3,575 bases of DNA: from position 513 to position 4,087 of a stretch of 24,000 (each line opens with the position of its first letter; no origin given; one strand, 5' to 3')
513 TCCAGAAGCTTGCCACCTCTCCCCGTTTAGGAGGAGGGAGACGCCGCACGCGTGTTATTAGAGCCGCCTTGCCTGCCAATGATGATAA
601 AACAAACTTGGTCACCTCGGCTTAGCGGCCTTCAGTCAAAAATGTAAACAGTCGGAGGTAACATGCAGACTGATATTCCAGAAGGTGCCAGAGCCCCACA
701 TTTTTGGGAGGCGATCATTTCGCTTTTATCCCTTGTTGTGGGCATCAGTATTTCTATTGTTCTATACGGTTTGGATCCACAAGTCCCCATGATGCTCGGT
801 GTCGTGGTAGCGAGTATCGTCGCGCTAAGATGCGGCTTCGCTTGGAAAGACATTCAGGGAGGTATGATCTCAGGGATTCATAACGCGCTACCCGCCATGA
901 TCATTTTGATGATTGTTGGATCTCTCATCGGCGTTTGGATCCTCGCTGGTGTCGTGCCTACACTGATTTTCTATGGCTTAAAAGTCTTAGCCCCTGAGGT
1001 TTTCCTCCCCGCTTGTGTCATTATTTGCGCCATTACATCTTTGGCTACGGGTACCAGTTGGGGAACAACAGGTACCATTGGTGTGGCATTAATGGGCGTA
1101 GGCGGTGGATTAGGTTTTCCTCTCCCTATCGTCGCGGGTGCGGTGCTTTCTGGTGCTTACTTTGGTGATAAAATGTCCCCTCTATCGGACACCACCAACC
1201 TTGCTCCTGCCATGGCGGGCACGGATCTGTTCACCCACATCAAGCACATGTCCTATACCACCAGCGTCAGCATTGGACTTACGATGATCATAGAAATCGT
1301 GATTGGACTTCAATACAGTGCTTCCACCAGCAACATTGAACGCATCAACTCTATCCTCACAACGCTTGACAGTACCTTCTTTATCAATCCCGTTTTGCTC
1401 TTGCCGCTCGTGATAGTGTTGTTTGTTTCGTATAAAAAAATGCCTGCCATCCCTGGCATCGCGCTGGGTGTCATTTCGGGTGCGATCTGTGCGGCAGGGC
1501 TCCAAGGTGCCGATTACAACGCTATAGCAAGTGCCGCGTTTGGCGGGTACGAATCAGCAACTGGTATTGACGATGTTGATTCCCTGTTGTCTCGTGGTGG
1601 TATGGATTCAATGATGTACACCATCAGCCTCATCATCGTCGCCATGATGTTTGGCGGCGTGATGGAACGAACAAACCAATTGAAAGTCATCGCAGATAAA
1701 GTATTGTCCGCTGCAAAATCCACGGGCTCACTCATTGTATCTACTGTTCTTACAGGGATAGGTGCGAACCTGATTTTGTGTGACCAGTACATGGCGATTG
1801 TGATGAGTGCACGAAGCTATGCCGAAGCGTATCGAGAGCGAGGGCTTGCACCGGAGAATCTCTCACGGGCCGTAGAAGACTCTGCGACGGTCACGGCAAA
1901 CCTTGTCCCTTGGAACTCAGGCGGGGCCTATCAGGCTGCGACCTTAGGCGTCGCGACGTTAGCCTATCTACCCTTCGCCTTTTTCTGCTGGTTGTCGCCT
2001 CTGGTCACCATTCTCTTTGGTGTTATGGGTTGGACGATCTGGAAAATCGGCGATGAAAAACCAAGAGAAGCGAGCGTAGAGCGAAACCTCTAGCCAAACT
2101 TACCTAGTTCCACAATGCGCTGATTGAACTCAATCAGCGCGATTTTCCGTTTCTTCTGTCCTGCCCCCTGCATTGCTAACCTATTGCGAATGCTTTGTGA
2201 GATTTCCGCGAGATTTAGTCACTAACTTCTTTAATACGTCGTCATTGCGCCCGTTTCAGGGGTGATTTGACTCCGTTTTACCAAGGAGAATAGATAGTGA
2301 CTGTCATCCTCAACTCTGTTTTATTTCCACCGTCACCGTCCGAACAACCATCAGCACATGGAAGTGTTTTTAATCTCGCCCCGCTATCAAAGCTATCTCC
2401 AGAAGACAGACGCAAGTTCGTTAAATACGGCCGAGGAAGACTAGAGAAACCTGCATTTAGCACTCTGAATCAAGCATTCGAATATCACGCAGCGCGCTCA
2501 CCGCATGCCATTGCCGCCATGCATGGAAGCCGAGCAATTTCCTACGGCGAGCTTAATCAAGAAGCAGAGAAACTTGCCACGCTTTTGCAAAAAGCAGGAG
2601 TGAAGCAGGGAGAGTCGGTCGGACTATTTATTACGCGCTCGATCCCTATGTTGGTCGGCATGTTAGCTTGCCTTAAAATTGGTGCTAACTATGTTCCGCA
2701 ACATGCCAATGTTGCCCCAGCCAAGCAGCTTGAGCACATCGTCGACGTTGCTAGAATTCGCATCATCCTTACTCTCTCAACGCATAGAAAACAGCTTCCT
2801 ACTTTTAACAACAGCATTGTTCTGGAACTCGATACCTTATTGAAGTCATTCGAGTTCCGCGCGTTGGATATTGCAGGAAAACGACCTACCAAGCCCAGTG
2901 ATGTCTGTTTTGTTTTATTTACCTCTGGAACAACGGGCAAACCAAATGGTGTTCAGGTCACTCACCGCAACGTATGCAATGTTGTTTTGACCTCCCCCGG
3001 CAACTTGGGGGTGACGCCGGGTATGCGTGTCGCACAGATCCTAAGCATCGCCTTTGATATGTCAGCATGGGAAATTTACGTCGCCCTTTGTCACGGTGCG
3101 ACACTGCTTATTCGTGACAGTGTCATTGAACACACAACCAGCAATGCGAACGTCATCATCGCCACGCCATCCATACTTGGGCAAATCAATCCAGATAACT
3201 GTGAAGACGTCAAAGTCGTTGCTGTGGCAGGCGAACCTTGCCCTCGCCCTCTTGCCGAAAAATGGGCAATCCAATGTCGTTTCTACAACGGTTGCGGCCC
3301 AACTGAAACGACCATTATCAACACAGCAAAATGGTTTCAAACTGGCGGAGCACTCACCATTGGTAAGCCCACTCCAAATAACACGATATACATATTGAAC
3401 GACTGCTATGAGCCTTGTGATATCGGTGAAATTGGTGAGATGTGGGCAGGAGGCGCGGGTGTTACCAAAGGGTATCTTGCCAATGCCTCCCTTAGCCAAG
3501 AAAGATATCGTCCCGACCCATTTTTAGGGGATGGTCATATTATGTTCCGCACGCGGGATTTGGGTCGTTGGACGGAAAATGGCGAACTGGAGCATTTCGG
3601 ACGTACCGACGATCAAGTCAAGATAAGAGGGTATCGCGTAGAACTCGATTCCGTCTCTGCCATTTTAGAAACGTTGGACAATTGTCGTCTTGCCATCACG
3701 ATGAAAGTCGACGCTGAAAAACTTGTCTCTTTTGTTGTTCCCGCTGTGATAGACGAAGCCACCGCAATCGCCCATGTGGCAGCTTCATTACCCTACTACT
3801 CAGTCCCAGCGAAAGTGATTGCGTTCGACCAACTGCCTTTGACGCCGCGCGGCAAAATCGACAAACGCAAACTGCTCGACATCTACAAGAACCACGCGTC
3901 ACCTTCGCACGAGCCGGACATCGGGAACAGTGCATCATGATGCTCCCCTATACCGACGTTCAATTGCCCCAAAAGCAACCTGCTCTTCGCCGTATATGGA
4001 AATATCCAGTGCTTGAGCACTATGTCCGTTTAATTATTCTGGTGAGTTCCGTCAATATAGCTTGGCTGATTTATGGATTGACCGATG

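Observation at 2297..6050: Carrier-less NRPS-type adenylation enzyme translationally coupled to a NOX/ferric-reductase-like membrane flavoprotein, followed by a crotonase: candidate uncharacterised three-gene module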

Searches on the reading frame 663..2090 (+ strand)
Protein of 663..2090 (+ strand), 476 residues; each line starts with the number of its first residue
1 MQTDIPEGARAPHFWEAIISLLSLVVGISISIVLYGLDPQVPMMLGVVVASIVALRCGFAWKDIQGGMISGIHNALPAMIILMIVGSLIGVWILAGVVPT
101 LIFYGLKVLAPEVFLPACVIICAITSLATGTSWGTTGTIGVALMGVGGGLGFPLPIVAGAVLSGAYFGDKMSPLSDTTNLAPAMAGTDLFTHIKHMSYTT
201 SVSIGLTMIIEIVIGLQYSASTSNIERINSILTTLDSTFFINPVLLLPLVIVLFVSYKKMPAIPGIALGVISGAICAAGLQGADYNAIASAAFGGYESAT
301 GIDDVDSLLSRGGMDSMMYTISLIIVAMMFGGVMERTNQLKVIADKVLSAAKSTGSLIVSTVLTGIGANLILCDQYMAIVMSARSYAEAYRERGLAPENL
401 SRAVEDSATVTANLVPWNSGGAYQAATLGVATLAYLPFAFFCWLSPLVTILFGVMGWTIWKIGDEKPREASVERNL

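Call 3: search_protein_families(library=pfam, proteins=[window:663-2090:+], max_evalue=0.01)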
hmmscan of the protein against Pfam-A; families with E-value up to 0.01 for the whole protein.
window:663-2090:+ (476 aa): 1 family
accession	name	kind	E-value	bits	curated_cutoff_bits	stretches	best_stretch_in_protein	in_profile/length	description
PF03553.21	Na_H_antiporter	-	1.4e-66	225.3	23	2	164-457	1-303/303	Na+/H+ antiporter family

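Call 4: search_protein_families(library=ncbifam, proteins=[window:663-2090:+], max_evalue=0.01)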
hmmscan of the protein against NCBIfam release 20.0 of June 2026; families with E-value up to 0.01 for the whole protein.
window:663-2090:+ (476 aa): 3 families
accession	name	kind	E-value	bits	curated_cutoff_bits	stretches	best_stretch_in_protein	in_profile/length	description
TIGR00931.1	antiport_nhaC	equivalog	7.4e-145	483.2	370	1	11-461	2-452/454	Na+/H+ antiporter NhaC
NF052307.1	ArgOrthExpArcD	equivalog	4.1e-124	415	650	1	9-460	15-466/469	arginine/ornithine antiporter ArcD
NF000013.1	tet_NaH_anti_35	exception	1.1e-07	31.5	750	1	44-224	160-341/369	tetracycline efflux Na+/H+ antiporter family transporter Tet(35)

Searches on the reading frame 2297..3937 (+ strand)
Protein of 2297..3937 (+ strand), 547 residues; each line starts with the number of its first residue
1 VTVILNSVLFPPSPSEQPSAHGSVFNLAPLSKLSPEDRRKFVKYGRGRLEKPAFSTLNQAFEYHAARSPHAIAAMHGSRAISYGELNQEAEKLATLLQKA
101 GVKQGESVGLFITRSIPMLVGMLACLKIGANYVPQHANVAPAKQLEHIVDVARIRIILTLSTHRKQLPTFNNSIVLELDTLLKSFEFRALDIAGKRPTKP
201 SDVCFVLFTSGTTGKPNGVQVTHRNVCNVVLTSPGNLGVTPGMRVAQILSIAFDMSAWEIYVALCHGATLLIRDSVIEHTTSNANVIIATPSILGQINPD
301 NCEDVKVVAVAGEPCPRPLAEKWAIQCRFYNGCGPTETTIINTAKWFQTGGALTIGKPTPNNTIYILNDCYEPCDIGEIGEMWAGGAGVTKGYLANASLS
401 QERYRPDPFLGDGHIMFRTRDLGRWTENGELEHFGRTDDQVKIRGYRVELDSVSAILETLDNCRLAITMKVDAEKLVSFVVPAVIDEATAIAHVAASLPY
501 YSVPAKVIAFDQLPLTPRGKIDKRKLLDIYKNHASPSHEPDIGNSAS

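Call 3: search_protein_families(library=pfam, proteins=[window:2297-3937:+], max_evalue=0.01)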
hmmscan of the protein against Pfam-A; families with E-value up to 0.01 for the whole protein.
window:2297-3937:+ (547 aa): 2 families
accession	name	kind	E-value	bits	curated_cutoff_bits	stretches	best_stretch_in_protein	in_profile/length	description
PF00501.34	AMP-binding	-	3.3e-66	224.1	29.9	1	61-394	1-384/384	AMP-binding enzyme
PF13193.12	AMP-binding_C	-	0.00047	21.5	24.5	1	471-520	24-76/76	AMP-binding enzyme C-terminal domain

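Call 4: search_protein_families(library=ncbifam, proteins=[window:2297-3937:+], max_evalue=0.01)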
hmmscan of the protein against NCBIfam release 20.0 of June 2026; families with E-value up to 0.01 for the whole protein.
window:2297-3937:+ (547 aa): 100 families (the best 25 are shown)
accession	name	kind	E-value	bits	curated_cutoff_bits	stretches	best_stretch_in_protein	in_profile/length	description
TIGR01733.1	AA-adenyl-dom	subfamily_domain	2.7e-95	319.6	317.4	1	82-467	1-408/409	amino acid adenylation domain-containing protein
NF047350.1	aureusi_NRPS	equivalog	1.3e-80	271.1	2500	1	49-533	1428-1915/2373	aureusimine non-ribosomal peptide synthetase AusA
NF004282.0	PRK05691.1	subfamily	4.5e-69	232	4090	1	27-526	1104-1622/4334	non-ribosomal peptide synthase/polyketide synthase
NF041803.1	NRPS_SolG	exception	9.8e-67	225.4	2200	1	52-526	558-1070/1163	solanimycin non-ribosomal peptide synthetase SolG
NF038078.1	NRPS_MxcG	equivalog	6e-58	196.1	2300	2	47-274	449-671/1442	myxochelin non-ribosomal peptide synthetase MxcG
NF003417.0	PRK04813.1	subfamily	3.7e-57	194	476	1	59-528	7-501/505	D-alanine--poly(phosphoribitol) ligase subunit DltA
NF007605.2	PRK10252.1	equivalog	9.5e-55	185.7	2400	1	33-526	433-957/1292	enterobactin non-ribosomal peptide synthetase EntF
TIGR01734.1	D-ala-DACP-lig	equivalog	1.2e-52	179.2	559.85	1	60-528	5-500/504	D-alanine--poly(phosphoribitol) ligase subunit DltA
TIGR03098.1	ligase_PEP_1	hypoth_equivalog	2.1e-47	161.8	592.35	2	59-277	4-239/517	acyl-CoA ligase (AMP-forming), exosortase A system-associated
NF004837.0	PRK06187.1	subfamily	7.9e-44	149.8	476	1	54-533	7-525/531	long-chain-fatty-acid--CoA ligase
NF052269.1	Staph_lig_FadD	equivalog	1.1e-34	119.6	650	1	71-533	18-496/499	long-chain-fatty-acid--CoA ligase FadD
TIGR03443.1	alpha_am_amid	equivalog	7.3e-32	109.8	1030.1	3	368-483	610-750/1390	L-aminoadipate-semialdehyde dehydrogenase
TIGR01923.1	menE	equivalog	1.6e-31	109.7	330.15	1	82-526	1-442/442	o-succinylbenzoate--CoA ligase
NF004511.1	PRK05852.1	equivalog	2.1e-31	109.2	650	2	349-528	322-502/505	FadD7 family fatty acid--CoA ligase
NF005702.0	PRK07514.1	subfamily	2.1e-31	108.8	558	2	56-228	8-184/506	malonyl-CoA synthase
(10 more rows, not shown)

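Call 28: search_solved_structures(query=window:2297-3937:+, max_evalue=1e-20, show_alignments=3)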
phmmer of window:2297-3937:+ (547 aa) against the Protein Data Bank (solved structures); distinct sequences matched with E-value up to 1e-20: 79 (the best 60 are shown).
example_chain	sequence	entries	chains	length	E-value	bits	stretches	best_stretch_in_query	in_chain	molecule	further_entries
6mfy_A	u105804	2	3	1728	6.6e-105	355.1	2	48-530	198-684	Linear gramicidin synthase subunit A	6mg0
9be3_A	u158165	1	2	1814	8.2e-105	354.7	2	48-530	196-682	Linear gramicidin synthase subunit A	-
9be4_A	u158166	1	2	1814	8.2e-105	354.7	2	48-530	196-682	Linear gramicidin synthase subunit A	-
6mfz_A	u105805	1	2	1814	8.3e-105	354.7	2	48-530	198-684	Linear gramicidin synthase subunit A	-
9meh_A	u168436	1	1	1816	8.3e-105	354.7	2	48-530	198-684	Linear gramicidin synthase subunit A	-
8xjz_C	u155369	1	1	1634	1.7e-80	274.5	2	31-526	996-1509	Peptide synthetase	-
9bfd_A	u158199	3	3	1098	1.5e-76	261.5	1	56-539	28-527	Tyrocidine synthase 1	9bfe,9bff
1amu_A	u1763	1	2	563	4.7e-76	259.8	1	43-526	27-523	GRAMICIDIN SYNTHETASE 1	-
5u89_A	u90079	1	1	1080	9.9e-70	239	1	56-526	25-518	Amino acid adenylation domain protein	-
6p1j_A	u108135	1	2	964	4.4e-67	230.3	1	36-525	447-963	Txo2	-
8jbr_A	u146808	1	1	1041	1.6e-64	221.8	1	55-526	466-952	McyA protein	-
4d4g_A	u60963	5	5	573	1.7e-64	221.7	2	56-275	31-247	APNAA1 | APNA A1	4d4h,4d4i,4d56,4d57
8hlk_A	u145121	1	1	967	1.9e-64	221.5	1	35-526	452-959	Microcystin synthetase B (Fragment)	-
4gr5_A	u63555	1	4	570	3.8e-61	210.7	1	51-526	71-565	Non-ribosomal peptide synthetase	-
9bfd_B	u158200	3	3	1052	6.7e-61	209.9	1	49-526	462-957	Tyrocidine synthase 2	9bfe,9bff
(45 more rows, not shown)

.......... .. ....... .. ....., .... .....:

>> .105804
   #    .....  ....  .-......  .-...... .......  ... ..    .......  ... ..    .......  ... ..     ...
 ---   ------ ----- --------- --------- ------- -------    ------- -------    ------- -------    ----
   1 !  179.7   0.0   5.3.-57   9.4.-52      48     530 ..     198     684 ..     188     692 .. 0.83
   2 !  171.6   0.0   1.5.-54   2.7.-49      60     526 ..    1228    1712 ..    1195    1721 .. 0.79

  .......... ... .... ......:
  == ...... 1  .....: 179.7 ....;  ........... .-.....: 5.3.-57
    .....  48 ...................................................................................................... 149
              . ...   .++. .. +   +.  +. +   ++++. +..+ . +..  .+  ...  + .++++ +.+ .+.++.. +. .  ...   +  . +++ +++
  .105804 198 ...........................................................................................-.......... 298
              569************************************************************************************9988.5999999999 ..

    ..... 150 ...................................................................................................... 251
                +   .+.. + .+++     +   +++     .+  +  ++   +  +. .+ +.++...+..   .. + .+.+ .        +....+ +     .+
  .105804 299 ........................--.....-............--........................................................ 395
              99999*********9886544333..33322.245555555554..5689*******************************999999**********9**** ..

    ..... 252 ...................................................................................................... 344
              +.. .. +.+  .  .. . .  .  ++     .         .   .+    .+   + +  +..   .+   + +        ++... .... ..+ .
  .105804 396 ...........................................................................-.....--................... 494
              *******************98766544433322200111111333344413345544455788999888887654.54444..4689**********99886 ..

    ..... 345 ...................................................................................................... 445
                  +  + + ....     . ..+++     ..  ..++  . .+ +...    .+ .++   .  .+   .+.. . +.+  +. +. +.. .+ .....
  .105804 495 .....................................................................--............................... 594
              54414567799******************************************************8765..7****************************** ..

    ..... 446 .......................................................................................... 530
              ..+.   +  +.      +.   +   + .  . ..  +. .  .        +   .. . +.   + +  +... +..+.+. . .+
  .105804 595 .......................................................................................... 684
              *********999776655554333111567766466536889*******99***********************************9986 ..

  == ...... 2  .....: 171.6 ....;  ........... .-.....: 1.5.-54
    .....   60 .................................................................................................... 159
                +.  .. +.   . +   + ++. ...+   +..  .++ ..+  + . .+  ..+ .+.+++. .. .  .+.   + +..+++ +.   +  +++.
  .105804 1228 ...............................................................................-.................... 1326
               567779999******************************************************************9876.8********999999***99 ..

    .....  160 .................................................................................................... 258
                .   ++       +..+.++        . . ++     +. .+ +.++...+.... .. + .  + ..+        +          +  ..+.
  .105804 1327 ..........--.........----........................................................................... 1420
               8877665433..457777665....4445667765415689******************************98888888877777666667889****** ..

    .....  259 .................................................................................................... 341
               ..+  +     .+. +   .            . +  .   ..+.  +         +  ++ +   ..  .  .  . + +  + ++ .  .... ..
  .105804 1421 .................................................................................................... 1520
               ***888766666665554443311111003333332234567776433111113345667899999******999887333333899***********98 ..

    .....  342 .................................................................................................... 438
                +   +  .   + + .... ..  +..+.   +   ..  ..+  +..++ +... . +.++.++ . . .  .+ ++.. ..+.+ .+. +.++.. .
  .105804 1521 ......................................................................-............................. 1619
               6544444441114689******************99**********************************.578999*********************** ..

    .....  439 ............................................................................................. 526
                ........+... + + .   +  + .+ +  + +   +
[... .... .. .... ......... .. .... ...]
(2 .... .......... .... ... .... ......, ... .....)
